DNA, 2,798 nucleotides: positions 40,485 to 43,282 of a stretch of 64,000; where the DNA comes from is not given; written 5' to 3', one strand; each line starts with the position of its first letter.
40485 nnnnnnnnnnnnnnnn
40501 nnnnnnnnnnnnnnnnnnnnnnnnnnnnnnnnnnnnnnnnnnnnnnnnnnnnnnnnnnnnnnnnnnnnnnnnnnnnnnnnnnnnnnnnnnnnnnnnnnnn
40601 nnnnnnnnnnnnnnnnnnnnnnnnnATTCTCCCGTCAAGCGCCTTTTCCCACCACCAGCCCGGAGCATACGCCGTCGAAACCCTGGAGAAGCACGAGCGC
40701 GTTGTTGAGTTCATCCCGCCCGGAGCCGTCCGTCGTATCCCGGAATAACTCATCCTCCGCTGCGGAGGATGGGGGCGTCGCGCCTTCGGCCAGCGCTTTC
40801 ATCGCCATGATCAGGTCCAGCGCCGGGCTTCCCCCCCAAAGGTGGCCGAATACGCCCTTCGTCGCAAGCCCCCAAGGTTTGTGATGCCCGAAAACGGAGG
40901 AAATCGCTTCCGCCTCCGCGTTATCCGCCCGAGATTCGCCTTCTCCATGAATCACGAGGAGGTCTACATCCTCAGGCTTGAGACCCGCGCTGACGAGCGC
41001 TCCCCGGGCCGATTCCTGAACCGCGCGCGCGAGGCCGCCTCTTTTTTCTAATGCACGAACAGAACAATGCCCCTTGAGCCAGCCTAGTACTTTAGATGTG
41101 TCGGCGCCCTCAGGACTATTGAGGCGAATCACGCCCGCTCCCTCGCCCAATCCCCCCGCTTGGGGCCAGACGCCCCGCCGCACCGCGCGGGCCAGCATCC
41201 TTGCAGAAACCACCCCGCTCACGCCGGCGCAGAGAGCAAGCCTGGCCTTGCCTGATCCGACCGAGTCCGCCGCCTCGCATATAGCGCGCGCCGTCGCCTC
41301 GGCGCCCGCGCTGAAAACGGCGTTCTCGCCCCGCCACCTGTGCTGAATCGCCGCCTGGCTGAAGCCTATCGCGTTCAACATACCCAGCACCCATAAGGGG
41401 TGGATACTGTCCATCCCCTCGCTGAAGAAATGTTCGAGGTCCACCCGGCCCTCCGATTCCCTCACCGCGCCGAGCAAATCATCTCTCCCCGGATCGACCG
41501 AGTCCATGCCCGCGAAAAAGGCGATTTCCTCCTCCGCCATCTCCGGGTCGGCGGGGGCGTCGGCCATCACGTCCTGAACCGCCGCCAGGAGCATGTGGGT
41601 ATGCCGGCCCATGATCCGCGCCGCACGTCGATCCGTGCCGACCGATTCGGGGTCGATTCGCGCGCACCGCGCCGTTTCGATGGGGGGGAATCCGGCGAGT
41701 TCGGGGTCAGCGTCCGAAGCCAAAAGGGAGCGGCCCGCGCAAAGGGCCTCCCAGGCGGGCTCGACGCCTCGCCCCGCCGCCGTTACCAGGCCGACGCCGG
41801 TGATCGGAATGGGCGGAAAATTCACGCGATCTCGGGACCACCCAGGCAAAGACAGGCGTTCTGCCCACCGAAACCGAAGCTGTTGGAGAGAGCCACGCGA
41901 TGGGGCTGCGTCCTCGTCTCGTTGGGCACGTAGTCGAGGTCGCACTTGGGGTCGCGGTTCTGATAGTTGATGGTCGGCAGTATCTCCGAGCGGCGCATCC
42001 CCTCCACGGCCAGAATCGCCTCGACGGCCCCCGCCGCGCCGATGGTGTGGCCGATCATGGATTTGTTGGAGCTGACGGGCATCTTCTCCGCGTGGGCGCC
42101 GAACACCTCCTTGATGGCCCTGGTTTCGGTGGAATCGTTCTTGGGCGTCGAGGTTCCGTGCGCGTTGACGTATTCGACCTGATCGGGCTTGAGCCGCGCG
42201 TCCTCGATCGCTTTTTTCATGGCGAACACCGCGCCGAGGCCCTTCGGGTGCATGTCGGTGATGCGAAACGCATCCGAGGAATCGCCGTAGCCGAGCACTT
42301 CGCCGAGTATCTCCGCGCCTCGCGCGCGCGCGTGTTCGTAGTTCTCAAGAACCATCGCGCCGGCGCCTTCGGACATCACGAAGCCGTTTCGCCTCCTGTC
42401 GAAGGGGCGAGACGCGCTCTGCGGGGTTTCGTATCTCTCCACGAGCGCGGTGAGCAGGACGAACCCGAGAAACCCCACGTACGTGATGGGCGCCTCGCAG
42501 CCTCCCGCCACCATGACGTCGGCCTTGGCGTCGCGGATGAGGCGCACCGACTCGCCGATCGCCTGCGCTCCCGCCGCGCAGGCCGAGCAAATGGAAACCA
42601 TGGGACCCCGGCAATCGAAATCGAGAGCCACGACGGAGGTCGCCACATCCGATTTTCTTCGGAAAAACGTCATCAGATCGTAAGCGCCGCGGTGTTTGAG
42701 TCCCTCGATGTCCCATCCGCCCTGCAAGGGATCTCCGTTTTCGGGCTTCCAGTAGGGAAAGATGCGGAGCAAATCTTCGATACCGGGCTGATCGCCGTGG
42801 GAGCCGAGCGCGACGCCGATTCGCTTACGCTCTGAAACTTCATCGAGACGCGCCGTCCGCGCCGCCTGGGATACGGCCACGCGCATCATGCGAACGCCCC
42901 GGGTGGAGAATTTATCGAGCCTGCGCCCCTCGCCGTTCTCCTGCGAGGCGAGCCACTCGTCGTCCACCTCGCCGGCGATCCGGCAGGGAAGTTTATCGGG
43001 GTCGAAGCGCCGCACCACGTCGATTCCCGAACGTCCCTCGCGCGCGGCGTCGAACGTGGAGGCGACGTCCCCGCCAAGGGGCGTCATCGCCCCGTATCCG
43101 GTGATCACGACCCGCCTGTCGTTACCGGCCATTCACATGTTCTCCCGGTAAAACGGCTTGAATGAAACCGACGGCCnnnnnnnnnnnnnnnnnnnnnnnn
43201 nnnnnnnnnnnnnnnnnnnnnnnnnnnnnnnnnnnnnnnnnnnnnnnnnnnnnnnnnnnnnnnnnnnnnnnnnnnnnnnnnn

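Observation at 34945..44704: Eleven-gene type II FAS/PKS-like operon ending in an LpxL-family acyltransferase: aryl-polyene/xanthomonadin-like machinery without starter or export genes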

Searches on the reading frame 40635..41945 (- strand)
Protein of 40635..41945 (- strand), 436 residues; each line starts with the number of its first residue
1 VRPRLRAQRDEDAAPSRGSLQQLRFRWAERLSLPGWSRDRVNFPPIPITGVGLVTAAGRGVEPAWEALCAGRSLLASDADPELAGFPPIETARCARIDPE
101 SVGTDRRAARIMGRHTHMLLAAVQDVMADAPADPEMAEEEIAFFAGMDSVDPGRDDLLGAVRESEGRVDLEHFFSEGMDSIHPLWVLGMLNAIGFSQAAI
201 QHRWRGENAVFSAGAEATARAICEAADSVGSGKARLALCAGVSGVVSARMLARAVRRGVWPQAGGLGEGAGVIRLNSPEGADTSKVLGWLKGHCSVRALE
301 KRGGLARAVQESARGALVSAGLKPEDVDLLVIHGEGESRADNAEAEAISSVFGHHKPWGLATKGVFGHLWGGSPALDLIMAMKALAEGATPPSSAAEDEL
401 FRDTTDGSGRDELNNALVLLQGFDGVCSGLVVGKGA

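Call 6: search_protein_families(library=pfam, proteins=[window:40635-41945:-], max_evalue=0.01)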
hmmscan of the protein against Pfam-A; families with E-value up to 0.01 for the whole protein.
window:40635-41945:- (436 aa): 2 families
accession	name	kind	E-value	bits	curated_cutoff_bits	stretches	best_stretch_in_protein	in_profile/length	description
PF02801.28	Ketoacyl-synt_C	-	4.1e-16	59.5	20.8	1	308-394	26-116/119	Beta-ketoacyl synthase, C-terminal domain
PF00109.32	ketoacyl-synt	-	1.9e-12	47.8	20.8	1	45-252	3-211/252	Beta-ketoacyl synthase, N-terminal domain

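Call 7: search_protein_families(library=ncbifam, proteins=[window:40635-41945:-], max_evalue=0.01)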
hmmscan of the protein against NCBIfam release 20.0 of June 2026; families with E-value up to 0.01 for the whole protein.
window:40635-41945:- (436 aa): 18 families
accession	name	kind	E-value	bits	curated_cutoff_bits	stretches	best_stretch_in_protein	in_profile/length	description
TIGR03150.1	fabF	equivalog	2.4e-26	92.4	493.75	2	266-397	229-367/407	beta-ketoacyl-ACP synthase II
NF005589.0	PRK07314.1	subfamily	5.1e-24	84.8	387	2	309-426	280-403/413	beta-ketoacyl-ACP synthase II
NF004970.0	PRK06333.1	subfamily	1.4e-22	80.1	525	2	308-397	289-379/424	beta-ketoacyl-ACP synthase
NF058662.1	cispenta_AmcF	equivalog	6.1e-20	71.5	325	1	211-397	125-328/369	cispentacin biosynthesis acyltransferase subunit AmcF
NF004618.0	PRK05952.1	equivalog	4.1e-16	58.9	455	1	265-433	208-381/384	beta-ketoacyl-ACP synthase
NF006274.0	PRK08439.1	equivalog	4.9e-16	58.5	621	2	47-245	5-192/406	beta-ketoacyl-ACP synthase II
NF005490.0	PRK07103.1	equivalog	1.7e-15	57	445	1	267-434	240-412/414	polyketide beta-ketoacyl:acyl carrier protein synthase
NF005916.1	PRK07910.1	equivalog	4e-15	55.7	560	1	313-396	292-375/418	KasA/KasB family beta-ketoacyl-ACP synthase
NF006618.0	PRK09185.1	subfamily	1.5e-14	53.8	407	1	310-398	265-354/394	beta-ketoacyl-ACP synthase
NF005076.0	PRK06501.1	equivalog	2.6e-13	49.6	629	2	266-393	243-377/425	beta-ketoacyl-ACP synthase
NF006587.0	PRK09116.1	equivalog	2.7e-11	42.9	470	1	267-392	232-359/408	beta-ketoacyl-ACP synthase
NF005935.0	PRK07967.1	equivalog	2.6e-08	33.1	630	1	325-402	289-368/406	beta-ketoacyl-ACP synthase I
NF041183.1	Pks2_ls1_myc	equivalog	7.2e-07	26.4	2400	1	216-392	174-368/2086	sulfolipid-1 biosynthesis phthioceranic/hydroxyphthioceranic acid synthase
NF006434.0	PRK08722.1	equivalog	1.4e-05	24.2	759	0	48-241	8-189/414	beta-ketoacyl-ACP synthase II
NF053555.1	prodigi_MBC_PigJ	equivalog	2.3e-05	22.9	900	1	261-395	568-706/759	prodigiosin MBC biosynthesis protein PigJ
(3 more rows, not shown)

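Call 30: search_solved_structures(query=window:40635-41825:-, max_evalue=0.00001)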
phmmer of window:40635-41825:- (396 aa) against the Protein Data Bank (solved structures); distinct sequences matched with E-value up to 0.00001: 47.
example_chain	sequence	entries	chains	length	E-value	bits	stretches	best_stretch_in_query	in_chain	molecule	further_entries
4ls5_A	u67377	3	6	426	3.4e-17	65.9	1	6-391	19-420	3-oxoacyl-[acyl-carrier-protein] synthase 2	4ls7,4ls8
4ls6_A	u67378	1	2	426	4.3e-17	65.5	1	6-391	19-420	3-oxoacyl-[acyl-carrier-protein] synthase 2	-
3o04_A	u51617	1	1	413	3.5e-15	59.2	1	6-355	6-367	beta-keto-acyl carrier protein synthase II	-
5sxo_A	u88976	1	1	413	4.5e-15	58.9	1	6-355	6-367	3-oxoacyl-[acyl-carrier-protein] synthase 2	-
1j3n_A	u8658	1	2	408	1.7e-14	57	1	6-358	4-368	3-oxoacyl-(acyl-carrier protein) synthase II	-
1e5m_A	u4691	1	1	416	1.4e-13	54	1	6-357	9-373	BETA KETOACYL ACYL CARRIER PROTEIN SYNTHASE II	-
1tqy_B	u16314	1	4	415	6.7e-13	51.7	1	6-389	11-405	Actinorhodin polyketide putative beta-ketoacyl synthase 2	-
9n50_A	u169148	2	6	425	1.9e-12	50.2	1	6-352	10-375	3-oxoacyl-[acyl-carrier-protein] synthase, mitochondrial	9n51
2iwy_A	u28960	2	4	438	2e-12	50.2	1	6-352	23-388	3-OXOACYL-[ACYL-CARRIER-PROTEIN] SYNTHASE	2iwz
2c9h_A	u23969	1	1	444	2.1e-12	50.1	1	6-352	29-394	MITOCHONDRIAL BETA-KETOACYL SYNTHASE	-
6kxd_A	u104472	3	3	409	1.3e-11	47.5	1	6-353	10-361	Ketosynthase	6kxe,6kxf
8cn8_A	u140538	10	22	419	2.5e-11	46.6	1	6-354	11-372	3-oxoacyl-[acyl-carrier-protein] synthase 2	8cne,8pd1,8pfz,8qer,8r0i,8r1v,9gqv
4qav_A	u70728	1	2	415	3.1e-11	46.3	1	6-354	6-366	3-oxoacyl-[acyl-carrier-protein] synthase 2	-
8pj0_A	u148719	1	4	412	4.3e-11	45.8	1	6-354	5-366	3-oxoacyl-[acyl-carrier-protein] synthase 2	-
9s5h_B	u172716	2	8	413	5.5e-11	45.4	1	6-354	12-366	3-oxoacyl-(Acyl-carrier-protein) synthase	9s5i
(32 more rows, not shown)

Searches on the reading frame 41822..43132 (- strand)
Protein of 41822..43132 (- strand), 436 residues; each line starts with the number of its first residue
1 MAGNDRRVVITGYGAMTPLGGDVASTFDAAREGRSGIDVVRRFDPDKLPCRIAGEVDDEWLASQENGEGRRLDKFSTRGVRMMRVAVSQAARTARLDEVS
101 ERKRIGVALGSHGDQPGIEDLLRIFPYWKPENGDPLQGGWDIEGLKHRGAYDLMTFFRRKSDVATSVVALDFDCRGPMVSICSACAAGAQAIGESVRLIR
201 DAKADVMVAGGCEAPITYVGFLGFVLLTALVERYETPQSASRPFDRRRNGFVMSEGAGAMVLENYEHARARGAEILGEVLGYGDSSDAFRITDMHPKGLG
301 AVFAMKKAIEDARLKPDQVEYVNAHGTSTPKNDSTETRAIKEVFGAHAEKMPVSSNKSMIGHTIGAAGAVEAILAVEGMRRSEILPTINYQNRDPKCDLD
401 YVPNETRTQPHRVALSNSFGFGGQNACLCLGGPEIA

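Call 6: search_protein_families(library=pfam, proteins=[window:41822-43132:-], max_evalue=0.01)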
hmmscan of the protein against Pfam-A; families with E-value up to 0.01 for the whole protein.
window:41822-43132:- (436 aa): 3 families
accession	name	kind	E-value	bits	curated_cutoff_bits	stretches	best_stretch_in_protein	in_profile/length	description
PF00109.32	ketoacyl-synt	-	4.8e-37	128.4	20.8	1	6-268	2-252/252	Beta-ketoacyl synthase, N-terminal domain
PF02801.28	Ketoacyl-synt_C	-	6e-35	120.3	20.8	1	276-390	1-118/119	Beta-ketoacyl synthase, C-terminal domain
PF00108.29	Thiolase_N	-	5.6e-05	23.1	26.4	1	175-213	75-113/260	Thiolase, N-terminal domain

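Call 7: search_protein_families(library=ncbifam, proteins=[window:41822-43132:-], max_evalue=0.01)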
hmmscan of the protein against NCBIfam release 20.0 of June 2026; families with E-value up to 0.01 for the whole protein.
window:41822-43132:- (436 aa): 36 families (the best 25 are shown)
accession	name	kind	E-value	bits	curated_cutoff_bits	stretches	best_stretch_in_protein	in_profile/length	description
TIGR03150.1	fabF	equivalog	4e-135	450.6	493.75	2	161-430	137-406/407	beta-ketoacyl-ACP synthase II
NF005589.0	PRK07314.1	subfamily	2.1e-132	441.8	387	2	162-430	141-409/413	beta-ketoacyl-ACP synthase II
NF004970.0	PRK06333.1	subfamily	4.7e-110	368.3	525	2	162-429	150-418/424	beta-ketoacyl-ACP synthase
NF006274.0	PRK08439.1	equivalog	3.1e-104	349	621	2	155-428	130-401/406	beta-ketoacyl-ACP synthase II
NF005076.0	PRK06501.1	equivalog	2.6e-100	336.3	629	2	168-431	158-421/425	beta-ketoacyl-ACP synthase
NF006434.0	PRK08722.1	equivalog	2.5e-88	296.8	759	2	172-429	151-410/414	beta-ketoacyl-ACP synthase II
NF006587.0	PRK09116.1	equivalog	1.5e-82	277.5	470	1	6-430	2-404/408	beta-ketoacyl-ACP synthase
NF005916.1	PRK07910.1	equivalog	2.4e-80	270.5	560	2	161-431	147-416/418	KasA/KasB family beta-ketoacyl-ACP synthase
NF005935.0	PRK07967.1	equivalog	3.8e-76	256.5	630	1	6-430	2-401/406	beta-ketoacyl-ACP synthase I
NF006618.0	PRK09185.1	subfamily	3.8e-72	243.5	407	1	7-431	4-391/394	beta-ketoacyl-ACP synthase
NF004618.0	PRK05952.1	equivalog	3.9e-65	220.2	455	1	151-431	113-381/384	beta-ketoacyl-ACP synthase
NF005490.0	PRK07103.1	equivalog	5.8e-65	219.9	445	2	167-430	151-410/414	polyketide beta-ketoacyl:acyl carrier protein synthase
NF058662.1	cispenta_AmcF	equivalog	4.1e-60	203.7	325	2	167-430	111-367/369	cispentacin biosynthesis acyltransferase subunit AmcF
NF040607.1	mycolic_Pks13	equivalog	8.1e-38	129.6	2100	1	164-429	250-522/1680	polyketide synthase Pks13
NF045894.1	PKS_plus_SDR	equivalog_domain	2.4e-31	108.3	1740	1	162-429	150-423/1515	type I polyketide synthase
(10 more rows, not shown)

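Call 29: search_solved_structures(query=window:41822-43132:-, max_evalue=1e-20)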
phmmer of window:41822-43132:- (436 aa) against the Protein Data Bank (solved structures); distinct sequences matched with E-value up to 1e-20: 96 (the best 60 are shown).
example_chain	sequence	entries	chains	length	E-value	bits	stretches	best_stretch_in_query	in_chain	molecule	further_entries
3o04_A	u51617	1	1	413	4.1e-100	339.1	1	5-429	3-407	beta-keto-acyl carrier protein synthase II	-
5sxo_A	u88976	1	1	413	5.6e-100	338.6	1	5-429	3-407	3-oxoacyl-[acyl-carrier-protein] synthase 2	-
4ls6_A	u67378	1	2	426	1.1e-96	327.8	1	5-429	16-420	3-oxoacyl-[acyl-carrier-protein] synthase 2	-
4ls5_A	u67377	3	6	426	1.6e-96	327.2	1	5-429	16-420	3-oxoacyl-[acyl-carrier-protein] synthase 2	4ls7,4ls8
1j3n_A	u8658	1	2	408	5e-96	325.6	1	6-429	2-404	3-oxoacyl-(acyl-carrier protein) synthase II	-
1e5m_A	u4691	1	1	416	4.9e-94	319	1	5-429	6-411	BETA KETOACYL ACYL CARRIER PROTEIN SYNTHASE II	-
4qav_A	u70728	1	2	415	4.2e-90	306.1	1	5-429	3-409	3-oxoacyl-[acyl-carrier-protein] synthase 2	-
4r8e_A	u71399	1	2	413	4.2e-89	302.8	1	5-428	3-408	3-oxoacyl-[acyl-carrier-protein] synthase 2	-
2gqd_A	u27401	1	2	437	4.4e-89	302.7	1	161-429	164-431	3-oxoacyl-[acyl-carrier-protein] synthase 2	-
2gfw_A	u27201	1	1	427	1.2e-87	298.1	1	5-428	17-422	3-oxoacyl-[acyl-carrier-protein] synthase 2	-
6okg_A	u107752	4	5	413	1.2e-87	298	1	5-428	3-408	3-oxoacyl-[acyl-carrier-protein] synthase 2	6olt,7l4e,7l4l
1b3n_A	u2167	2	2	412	1.2e-87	298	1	5-428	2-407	PROTEIN (KETOACYL ACYL CARRIER PROTEIN SYNTHASE 2) | BETA-KETOACYL ACP SYNTHASE II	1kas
8qm1_A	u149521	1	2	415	6.7e-87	295.5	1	5-428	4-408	3-oxoacyl-[acyl-carrier-protein] synthase 2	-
4b7v_A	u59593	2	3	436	7.4e-87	295.4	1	164-428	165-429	3-OXOACYL-[ACYL-CARRIER-PROTEIN] SYNTHASE 2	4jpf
2gfy_A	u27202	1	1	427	9.4e-87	295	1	5-428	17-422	3-oxoacyl-[acyl-carrier-protein] synthase 2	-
4ewg_A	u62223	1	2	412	2.4e-61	211.4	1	3-429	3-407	Beta-ketoacyl synthase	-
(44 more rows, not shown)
